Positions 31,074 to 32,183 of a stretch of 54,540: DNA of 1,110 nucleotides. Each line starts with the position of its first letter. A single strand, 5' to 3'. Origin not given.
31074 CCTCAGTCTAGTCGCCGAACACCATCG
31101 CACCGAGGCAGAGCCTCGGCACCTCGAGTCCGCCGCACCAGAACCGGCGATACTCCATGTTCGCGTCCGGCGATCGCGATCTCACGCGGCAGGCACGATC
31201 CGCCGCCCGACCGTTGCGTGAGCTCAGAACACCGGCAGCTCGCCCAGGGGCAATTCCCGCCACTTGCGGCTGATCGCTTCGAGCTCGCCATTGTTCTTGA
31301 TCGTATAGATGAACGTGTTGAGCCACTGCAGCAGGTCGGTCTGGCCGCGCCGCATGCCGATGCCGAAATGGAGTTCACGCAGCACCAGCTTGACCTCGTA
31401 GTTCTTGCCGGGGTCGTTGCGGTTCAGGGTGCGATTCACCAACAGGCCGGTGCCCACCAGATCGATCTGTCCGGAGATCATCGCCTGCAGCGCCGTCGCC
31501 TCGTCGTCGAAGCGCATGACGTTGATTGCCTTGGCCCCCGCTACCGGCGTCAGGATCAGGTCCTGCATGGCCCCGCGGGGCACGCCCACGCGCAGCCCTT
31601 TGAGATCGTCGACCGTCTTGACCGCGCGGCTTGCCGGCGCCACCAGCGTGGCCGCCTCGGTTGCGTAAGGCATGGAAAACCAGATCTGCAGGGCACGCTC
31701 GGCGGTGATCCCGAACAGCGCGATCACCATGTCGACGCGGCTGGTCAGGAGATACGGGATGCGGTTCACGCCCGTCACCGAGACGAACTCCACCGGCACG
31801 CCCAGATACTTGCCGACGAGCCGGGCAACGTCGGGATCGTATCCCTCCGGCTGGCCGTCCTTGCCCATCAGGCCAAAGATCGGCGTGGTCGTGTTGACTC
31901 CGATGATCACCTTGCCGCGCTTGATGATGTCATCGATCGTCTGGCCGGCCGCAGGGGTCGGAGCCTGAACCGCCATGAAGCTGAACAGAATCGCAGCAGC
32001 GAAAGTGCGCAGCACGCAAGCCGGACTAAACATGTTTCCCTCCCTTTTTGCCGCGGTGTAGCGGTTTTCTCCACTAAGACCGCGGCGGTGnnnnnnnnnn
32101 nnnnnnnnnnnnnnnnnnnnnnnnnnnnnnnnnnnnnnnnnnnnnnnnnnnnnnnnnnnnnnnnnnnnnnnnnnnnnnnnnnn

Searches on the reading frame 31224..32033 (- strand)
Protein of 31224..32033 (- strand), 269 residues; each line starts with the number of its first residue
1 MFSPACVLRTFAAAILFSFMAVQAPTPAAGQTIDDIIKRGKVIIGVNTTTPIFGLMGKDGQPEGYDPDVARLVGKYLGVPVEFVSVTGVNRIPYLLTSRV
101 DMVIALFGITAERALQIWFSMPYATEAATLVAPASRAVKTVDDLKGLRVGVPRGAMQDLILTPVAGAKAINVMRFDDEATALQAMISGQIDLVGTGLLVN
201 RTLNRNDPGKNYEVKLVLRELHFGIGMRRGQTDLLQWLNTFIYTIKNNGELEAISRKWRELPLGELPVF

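Call 21: search_protein_families(library=pfam, proteins=[window:31224-32033:-], max_evalue=0.001)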
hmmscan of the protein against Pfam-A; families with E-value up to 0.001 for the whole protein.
window:31224-32033:- (269 aa): 2 families
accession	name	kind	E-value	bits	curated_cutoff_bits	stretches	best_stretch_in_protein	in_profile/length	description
PF00497.25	SBP_bac_3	-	8.9e-32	110.1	26.4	1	42-258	1-129/132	Bacterial extracellular solute-binding proteins, family 3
PF09084.16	NMT1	-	0.00033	21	20.5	0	126-194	73-145/216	NMT1/THI5 like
